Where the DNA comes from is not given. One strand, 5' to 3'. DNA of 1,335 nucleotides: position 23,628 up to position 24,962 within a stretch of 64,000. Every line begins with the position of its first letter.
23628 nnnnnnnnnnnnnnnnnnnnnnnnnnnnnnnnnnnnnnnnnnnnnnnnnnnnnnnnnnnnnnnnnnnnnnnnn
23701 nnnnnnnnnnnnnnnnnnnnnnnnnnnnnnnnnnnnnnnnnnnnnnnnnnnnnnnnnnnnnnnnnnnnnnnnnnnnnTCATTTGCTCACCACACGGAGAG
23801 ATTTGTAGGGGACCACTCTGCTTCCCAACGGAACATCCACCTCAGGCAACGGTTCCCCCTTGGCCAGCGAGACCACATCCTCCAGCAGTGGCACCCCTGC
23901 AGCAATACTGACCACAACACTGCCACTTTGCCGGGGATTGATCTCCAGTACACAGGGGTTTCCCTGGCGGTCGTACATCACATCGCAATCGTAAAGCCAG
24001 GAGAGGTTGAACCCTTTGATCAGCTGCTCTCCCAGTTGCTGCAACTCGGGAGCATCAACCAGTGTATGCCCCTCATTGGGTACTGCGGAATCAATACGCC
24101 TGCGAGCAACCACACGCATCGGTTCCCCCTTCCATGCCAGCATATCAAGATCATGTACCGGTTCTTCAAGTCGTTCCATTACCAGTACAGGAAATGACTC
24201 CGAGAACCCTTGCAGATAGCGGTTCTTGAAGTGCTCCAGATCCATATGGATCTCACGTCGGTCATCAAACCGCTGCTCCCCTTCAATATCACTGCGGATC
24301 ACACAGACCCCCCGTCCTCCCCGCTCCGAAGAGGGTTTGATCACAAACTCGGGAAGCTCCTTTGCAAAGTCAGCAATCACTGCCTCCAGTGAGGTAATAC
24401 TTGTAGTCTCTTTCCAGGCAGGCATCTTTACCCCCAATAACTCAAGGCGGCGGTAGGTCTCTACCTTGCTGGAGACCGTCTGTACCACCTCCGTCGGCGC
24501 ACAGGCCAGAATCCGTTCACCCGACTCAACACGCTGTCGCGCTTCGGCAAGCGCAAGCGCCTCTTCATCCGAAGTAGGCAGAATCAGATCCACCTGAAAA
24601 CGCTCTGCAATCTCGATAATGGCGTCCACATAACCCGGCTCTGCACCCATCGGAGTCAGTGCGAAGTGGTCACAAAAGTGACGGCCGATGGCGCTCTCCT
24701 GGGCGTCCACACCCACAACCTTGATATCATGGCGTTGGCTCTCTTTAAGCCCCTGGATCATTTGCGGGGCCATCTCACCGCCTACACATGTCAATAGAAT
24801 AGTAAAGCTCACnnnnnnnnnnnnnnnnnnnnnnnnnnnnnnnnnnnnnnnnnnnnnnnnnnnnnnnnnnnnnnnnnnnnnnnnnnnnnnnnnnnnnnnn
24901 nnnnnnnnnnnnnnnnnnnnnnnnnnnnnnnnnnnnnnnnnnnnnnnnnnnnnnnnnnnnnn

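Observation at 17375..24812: Decoration module: two ATP-grasp ligases, HemL-like aminotransferase, 2-hydroxyacid dehydrogenase, phosphoesterase, methyltransferases, second cytidylyltransferase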

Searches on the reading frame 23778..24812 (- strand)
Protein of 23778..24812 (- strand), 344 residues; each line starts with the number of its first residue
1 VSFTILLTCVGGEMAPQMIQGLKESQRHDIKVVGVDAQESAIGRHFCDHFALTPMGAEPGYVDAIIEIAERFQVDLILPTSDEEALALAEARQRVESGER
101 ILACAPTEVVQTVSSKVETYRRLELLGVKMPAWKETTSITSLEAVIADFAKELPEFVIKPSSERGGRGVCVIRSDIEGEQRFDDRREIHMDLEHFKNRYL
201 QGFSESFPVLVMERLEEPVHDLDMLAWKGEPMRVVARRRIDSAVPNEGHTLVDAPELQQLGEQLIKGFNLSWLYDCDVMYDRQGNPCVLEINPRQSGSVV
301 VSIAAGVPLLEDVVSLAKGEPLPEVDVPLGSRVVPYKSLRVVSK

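Call 3: search_protein_families(library=pfam, proteins=[window:23778-24812:-], max_evalue=0.01)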
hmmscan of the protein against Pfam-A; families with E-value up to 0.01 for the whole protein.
window:23778-24812:- (344 aa): 8 families
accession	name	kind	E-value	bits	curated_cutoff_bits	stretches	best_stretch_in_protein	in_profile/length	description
PF15632.11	ATPgrasp_Ter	-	1.7e-18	67.1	29.1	1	208-323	4-114/131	ATP-grasp in the biosynthetic pathway with Ter operon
PF21360.3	PylC-like_N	-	1.2e-12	48.3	27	1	5-96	1-89/96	PylC-like, N-terminal domain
PF14397.11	ATPgrasp_ST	-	2.2e-08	34.1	31.4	1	106-202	12-106/278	Sugar-transfer associated ATP-grasp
PF02655.19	ATP-grasp_3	-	4.1e-08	33.9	23.2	1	113-298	1-160/160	ATP-grasp domain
PF02786.22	CPSase_L_D2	-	4.6e-05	23.5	19.8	1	255-324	136-210/211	Carbamoyl-phosphate synthase L chain, ATP binding domain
PF02955.21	GSH-S_ATP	-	0.00044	20.2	23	1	128-175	6-53/175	Prokaryotic glutathione synthetase, ATP-grasp domain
PF14398.11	ATPgrasp_YheCD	-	0.00078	19.2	26.8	0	113-178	9-73/255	YheC/D like ATP-grasp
PF13535.11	ATP-grasp_4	-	0.0029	17.7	27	0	156-213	5-59/160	ATP-grasp domain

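Call 9: search_protein_families(library=ncbifam, proteins=[window:23778-24812:-], max_evalue=0.001)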
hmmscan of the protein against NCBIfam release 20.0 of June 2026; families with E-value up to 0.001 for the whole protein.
window:23778-24812:- (344 aa): 11 families
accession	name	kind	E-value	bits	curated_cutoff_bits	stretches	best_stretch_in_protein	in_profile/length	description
NF009404.0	PRK12767.1-3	equivalog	1.1e-25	90.3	316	1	4-321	2-310/344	carbamoyl phosphate synthase-like protein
NF009402.0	PRK12767.1-1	equivalog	7.6e-23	80.8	218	1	3-175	3-170/329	carbamoyl phosphate synthase-like protein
NF009405.0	PRK12767.1-4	equivalog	2.7e-18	66.1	390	1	5-320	3-291/320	carbamoyl phosphate synthase-like protein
NF009403.0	PRK12767.1-2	equivalog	4.3e-15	55.7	286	1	4-174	2-164/342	carbamoyl phosphate synthase-like protein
NF009406.0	PRK12767.1-5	equivalog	5.4e-13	48.7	271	1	4-312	4-288/327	carbamoyl phosphate synthase-like protein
NF005315.0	PRK06849.1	equivalog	5.4e-11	42.1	406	1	27-171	26-170/389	hypothetical protein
NF053643.1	Ddl_archaea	equivalog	6.4e-10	38.5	500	1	29-320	22-298/367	putative pseudomurein biosynthesis ATP-grasp protein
TIGR02291.1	rimK_rel_E_lig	hypoth_equivalog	6.3e-08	32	314.2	1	113-187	35-109/317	alpha-L-glutamate ligase-like protein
TIGR01235.1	pyruv_carbox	equivalog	2.4e-05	22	1114.45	1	61-183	62-182/1143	pyruvate carboxylase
TIGR01369.1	CPSaseII_lrg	equivalog_domain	8.5e-05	20.3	1027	1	61-326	617-873/1052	carbamoyl-phosphate synthase (glutamine-hydrolyzing) large subunit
TIGR03909.1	pyrrolys_PylC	equivalog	0.00039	19.2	248.3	0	25-311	18-271/374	3-methylornithine--L-lysine ligase PylC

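Call 12: find_homologous_proteins(query=window:23778-24812:-)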
Query window:23778-24812:- (344 aa): 402 proteins with E <= 0.001 among 4995 candidates; the best 120 are listed.
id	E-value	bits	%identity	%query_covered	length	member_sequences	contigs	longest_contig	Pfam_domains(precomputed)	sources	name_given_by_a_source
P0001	6.5e-216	734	100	96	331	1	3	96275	PF14397.12,PF15632.12,PF02655.20,PF21360.4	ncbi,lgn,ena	-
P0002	3.3e-133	462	57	99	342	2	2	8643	PF14397.12,PF15632.12,PF02655.20,PF21360.4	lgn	-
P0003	1.4e-132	460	59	98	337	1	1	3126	PF14397.12,PF15632.12,PF02655.20,PF21360.4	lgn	-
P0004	1.8e-132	460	57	99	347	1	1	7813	PF14397.12,PF15632.12,PF02655.20,PF21360.4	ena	-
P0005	5.3e-130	451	58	100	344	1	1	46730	PF14397.12,PF15632.12,PF02655.20,PF21360.4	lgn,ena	-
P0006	6.8e-130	451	58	99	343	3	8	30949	PF14397.12,PF15632.12,PF02655.20,PF21360.4,PF03599.23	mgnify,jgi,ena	mgnify:FL=1|jgi:carbamoylphosphate synthase large subunit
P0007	8.3e-129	448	56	99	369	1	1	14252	PF14397.12,PF15632.12,PF14398.12,PF02655.20,PF21360.4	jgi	jgi:carbamoyl-phosphate synthase large subunit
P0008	2.7e-128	446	56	99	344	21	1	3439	PF14397.12,PF15632.12,PF21360.4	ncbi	-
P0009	1.5e-127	443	57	100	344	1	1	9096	PF15632.12,PF02655.20,PF21360.4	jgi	jgi:carbamoyl-phosphate synthase large subunit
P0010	2.1e-127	443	57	100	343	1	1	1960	PF14397.12,PF15632.12,PF02655.20,PF21360.4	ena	-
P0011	2.3e-126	440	57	100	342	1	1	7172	PF14397.12,PF15632.12,PF02655.20,PF21360.4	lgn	-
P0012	9.4e-126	438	57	99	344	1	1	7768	PF14397.12,PF15632.12,PF14398.12,PF02655.20,PF21360.4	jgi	jgi:carbamoyl-phosphate synthase large subunit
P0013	3.4e-125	436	58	99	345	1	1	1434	PF14397.12,PF15632.12,PF02655.20,PF21360.4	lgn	-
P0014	2.7e-124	433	55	100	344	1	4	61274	PF14397.12,PF15632.12,PF02655.20,PF21360.4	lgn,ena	-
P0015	4.1e-124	432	55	99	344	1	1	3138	PF14397.12,PF15632.12,PF02655.20,PF21360.4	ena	-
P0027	5.4e-122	425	56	99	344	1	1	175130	PF15632.12,PF02655.20,PF21360.4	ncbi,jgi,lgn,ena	-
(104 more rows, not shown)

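Call 13: find_encoding_contigs(protein=P0001, flank=1000, max_places=3)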
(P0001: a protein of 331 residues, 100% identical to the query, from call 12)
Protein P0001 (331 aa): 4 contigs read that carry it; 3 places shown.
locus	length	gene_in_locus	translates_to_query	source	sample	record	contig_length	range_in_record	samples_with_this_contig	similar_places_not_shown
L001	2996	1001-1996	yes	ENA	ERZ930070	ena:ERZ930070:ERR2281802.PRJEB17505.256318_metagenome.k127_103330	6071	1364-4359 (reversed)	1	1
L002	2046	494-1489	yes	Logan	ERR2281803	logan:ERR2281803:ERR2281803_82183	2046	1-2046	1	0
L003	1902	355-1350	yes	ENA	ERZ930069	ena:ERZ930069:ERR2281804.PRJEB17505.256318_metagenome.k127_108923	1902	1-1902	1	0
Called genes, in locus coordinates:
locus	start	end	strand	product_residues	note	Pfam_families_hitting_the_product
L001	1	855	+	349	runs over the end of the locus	PF03102:NeuB, PF08666:SAF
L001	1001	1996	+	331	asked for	PF21360:PylC-like_N, PF14397:ATPgrasp_ST (faint), PF02655:ATP-grasp_3, PF15632:ATPgrasp_Ter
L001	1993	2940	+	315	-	PF00389:2-Hacid_dh, PF02826:2-Hacid_dh_C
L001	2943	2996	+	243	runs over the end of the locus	PF02348:CTP_transf_3, PF12804:NTP_transf_3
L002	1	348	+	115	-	?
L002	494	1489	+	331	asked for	PF21360:PylC-like_N, PF14397:ATPgrasp_ST (faint), PF02655:ATP-grasp_3, PF15632:ATPgrasp_Ter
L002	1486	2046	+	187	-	?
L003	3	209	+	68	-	?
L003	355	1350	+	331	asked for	PF21360:PylC-like_N, PF14397:ATPgrasp_ST (faint), PF02655:ATP-grasp_3, PF15632:ATPgrasp_Ter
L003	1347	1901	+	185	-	?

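Call 14: find_encoding_contigs(protein=P0027, flank=10000, max_places=2)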
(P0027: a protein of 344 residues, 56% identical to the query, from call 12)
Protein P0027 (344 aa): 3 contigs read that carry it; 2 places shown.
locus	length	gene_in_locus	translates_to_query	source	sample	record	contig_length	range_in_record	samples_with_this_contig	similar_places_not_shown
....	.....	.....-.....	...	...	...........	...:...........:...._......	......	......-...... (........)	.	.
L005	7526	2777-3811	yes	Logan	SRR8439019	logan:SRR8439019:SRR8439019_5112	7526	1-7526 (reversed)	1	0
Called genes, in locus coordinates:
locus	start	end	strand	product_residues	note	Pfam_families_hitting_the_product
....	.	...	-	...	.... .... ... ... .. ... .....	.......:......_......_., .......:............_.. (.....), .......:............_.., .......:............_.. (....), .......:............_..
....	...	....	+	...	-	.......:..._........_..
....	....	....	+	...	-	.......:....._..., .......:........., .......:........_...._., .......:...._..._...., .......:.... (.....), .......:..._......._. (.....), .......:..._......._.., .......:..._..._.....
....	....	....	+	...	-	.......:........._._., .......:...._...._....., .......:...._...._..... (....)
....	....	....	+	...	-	-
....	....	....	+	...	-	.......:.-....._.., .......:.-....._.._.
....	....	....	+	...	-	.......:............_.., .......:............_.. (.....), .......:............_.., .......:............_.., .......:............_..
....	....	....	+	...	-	-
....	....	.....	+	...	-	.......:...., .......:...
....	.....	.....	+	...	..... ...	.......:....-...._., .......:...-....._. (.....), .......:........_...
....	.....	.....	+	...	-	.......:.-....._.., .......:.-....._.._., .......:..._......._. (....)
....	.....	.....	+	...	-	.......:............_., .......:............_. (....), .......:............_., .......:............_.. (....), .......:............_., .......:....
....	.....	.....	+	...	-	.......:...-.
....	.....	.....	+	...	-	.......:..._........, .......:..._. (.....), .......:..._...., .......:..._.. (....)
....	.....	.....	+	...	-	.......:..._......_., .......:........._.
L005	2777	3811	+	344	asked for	PF21360:PylC-like_N, PF02655:ATP-grasp_3 (faint), PF15632:ATPgrasp_Ter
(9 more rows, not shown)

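Call 21: find_related_loci(query=A1, collection=genome_contigs, flank=10000)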
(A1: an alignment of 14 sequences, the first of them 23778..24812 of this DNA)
Query A1 (344 aa) in genome_contigs; peptide patterns used: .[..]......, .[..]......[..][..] (x = any residue, [..] = any of these).
76 stretches matched a pattern; 23 encode a relative of the query (tblastn E <= 1e-3); 23 distinct loci.
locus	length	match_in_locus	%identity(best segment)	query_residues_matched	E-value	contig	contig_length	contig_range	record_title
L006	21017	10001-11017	56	1-339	2e-130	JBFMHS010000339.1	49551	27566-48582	MAG: Pseudomonadota bacterium isolate MAG330 MAG330_339, whole genome shotgun sequence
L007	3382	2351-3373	54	1-344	9e-125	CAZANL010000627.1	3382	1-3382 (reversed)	MAG TPA_asm: uncultured Planctomycetota bacterium isolate SRP308112_co1_43 genome assembly, contig: NODE_59651_length_33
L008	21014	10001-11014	52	4-340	8e-111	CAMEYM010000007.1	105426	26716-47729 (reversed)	MAG: Rhizobium sp. Q54 isolate AH-24oct19-21 genome assembly, contig: AH-24oct19-C222, whole genome shotgun sequence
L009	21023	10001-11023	48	2-339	7e-103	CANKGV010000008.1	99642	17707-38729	MAG: Alphaproteobacteria bacterium isolate RH-27jun17-405 genome assembly, contig: RH-27jun17-C505, whole genome shotgun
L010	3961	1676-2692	48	1-339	1e-103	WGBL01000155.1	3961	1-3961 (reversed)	MAG: Hyphomicrobiales bacterium isolate S144_23 k151_26077, whole genome shotgun sequence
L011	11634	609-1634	47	1-339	7e-100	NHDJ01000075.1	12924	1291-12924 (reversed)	MAG: Verrucomicrobia bacterium TMED56 129552, whole genome shotgun sequence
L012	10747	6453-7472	46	1-339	1e-98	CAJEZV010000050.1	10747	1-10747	MAG: uncultured beta proteobacterium isolate SB-2103-992-D15 genome assembly, contig: sag_spades_SB-2103-992-D15_0000050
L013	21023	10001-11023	44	1-339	8e-94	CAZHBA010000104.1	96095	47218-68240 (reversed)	MAG TPA_asm: uncultured Rhodospirillaceae bacterium isolate SRP260945_co2_420 genome assembly, contig: k141_3236388, who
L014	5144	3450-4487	43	1-339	5e-92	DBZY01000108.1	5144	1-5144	MAG TPA_asm: Proteobacteria bacterium UBA1148 UBA1148_contig_78844, whole genome shotgun sequence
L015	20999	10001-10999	43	2-339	4e-86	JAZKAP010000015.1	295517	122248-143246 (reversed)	MAG: Pseudomonadota bacterium isolate ADI_H3L2_1_122_18_3-bin032_1 ADIH3L21_B032_1_000000000015, whole genome shotgun se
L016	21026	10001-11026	42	1-342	1e-84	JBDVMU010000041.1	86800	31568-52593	MAG: Rhizobiaceae bacterium isolate LC.109.F.C4_184_20 LC_109_F_C4_184_20_000000000041, whole genome shotgun sequence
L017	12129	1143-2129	38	2-339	1e-85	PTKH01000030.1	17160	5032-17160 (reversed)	MAG: Alphaproteobacteria bacterium MarineAlpha9_Bin3 CFH33_30, whole genome shotgun sequence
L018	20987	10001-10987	37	2-339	1e-81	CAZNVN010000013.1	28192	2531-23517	MAG TPA_asm: uncultured Rhodospirillaceae bacterium isolate SRP092796_co3_610 genome assembly, contig: NODE_2507_length_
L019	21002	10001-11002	38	4-339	6e-78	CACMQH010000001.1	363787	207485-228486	MAG: Rhodospirillaceae bacterium isolate AG-919-G06 genome assembly, contig: AG-919-G06_NODE_1, whole genome shotgun seq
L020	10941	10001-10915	40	4-317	9e-76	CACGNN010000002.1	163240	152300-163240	uncultured SAR86 cluster bacterium isolate AG-422-M05 genome assembly, contig: AG-422-M05_NODE_2, whole genome shotgun s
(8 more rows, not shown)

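Call 24: search_solved_structures(query=window:23778-24812:-, max_evalue=0.01)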
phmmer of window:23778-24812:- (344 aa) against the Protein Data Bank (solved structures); distinct sequences matched with E-value up to 0.01: 0.

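Call 39: predict_structure(alignment_id=A1)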
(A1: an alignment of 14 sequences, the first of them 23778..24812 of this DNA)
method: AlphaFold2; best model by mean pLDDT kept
length: 344 residues; sequences in the alignment: 14
mean_pLDDT: 92.0   pTM: 0.88
mean pLDDT of the five models: 92.0, 91.9, 91.2, 91.0, 89.2
residues with pLDDT >= 90: 276; 70-90: 58; 50-70: 8; < 50: 2
segments of 3 or more residues with pLDDT < 50: none
pLDDT, mean of each block of 10 residues (from residue 1): 93 89 92 96 95 96 98 96 94 95 95 92 94 95 97 94 84 95 88 95 92 94 96 95 81 96 97 94 93 82 91 96 93 75 50
secondary structure, 60 per line:
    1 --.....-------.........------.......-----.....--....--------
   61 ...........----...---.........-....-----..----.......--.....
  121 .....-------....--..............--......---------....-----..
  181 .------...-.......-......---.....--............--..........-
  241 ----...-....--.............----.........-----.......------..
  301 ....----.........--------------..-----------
elements in order: E3-7 H15-23 E30-36 H42-46 E49-52 H61-71 E76-78 H82-90 H92-95 H107-113 H116-125 E133-136 H139-152 E155-160 E170-173 E179-181 E188-190 H192-198 H200-205 E209-213 E216-227 E230-239 E249-252 H255-267 E272-280 E286-292 H299-304 H309-317

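Call 41: fold_search(model_id=the predicted structure, library=pdb)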
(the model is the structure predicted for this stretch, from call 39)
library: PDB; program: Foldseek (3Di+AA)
matches with E <= 10: 1870; with E <= 0.001: 728
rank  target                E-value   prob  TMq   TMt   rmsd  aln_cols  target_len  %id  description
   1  2pn1                  4.1e-18  1.00  0.75  0.83   3.4       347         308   16  Crystal structure of carbamoylphosphate synthase large subunit (split gene in MJ) (ZP_00538348.1) from Exiguobacterium s (released 2007-05-08)
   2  4wd3_A                9.1e-17  1.00  0.61  0.55   5.3       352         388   16  Crystal structure of an L-amino acid ligase RizA (released 2015-09-09)
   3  8zux_A                2.8e-16  1.00  0.70  0.43   4.3       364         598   20  Structure of G668R-hPCC (released 2025-11-19)
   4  3v4s_B                3.1e-16  1.00  0.72  0.66   3.4       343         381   15  Crystal Structure of ADP-ATP complex of purK: N5-carboxyaminoimidazole ribonucleotide synthetase (released 2013-02-13)
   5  3orq_B                4.2e-16  1.00  0.68  0.64   3.6       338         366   14  Crystal Structure of N5-Carboxyaminoimidazole synthetase from Staphylococcus aureus complexed with ADP (released 2011-07-20)
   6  7kct_A                4.4e-16  1.00  0.68  0.53   5.5       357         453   17  Crystal Structure of the Hydrogenobacter thermophilus 2-Oxoglutarate Carboxylase (OGC) Biotin Carboxylase (BC) Domain  (released 2021-01-27)
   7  3orq_A                4.7e-16  1.00  0.69  0.64   3.7       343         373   15  Crystal Structure of N5-Carboxyaminoimidazole synthetase from Staphylococcus aureus complexed with ADP (released 2011-07-20)
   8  7wtb_B                5.0e-16  1.00  0.67  0.23   4.5       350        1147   19  Cryo-EM structure of human pyruvate carboxylase with acetyl-CoA (released 2022-11-09)
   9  7ybu_A                5.9e-16  1.00  0.56  0.31   8.3       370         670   19  Human propionyl-coenzyme A carboxylase (released 2023-07-05)
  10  3r5h_A                6.6e-16  1.00  0.72  0.65   3.3       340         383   15  Crystal Structure of ADP-AIR complex of purK: N5-carboxyaminoimidazole ribonucleotide synthetase (released 2012-03-21)
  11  9zok_C                1.3e-15  1.00  0.68  0.61   4.2       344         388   15  Crystal structure of Phosphoribosylaminoimidazole carboxylase from Burkholderia xenovorans (ADP complex) (released 2025-12-24)
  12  4ffr                  1.4e-15  1.00  0.64  0.64   4.6       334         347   19  SeMet-labeled PylC (remote) (released 2012-09-19)
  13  8zuy_A                1.4e-15  1.00  0.70  0.39   4.3       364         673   20  Structure of M695D-hPCC (released 2025-11-19)
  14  4ffl                  1.7e-15  1.00  0.63  0.61   4.3       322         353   19  PylC in complex with L-lysine (released 2012-09-19)
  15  9yx2_B                1.8e-15  1.00  0.68  0.51   5.6       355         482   17  Structure of the long chain acyl-CoA carboxylase complex from Mycobacterium smegmatis with ATP, bicarbonate, and propi (released 2025-11-26)
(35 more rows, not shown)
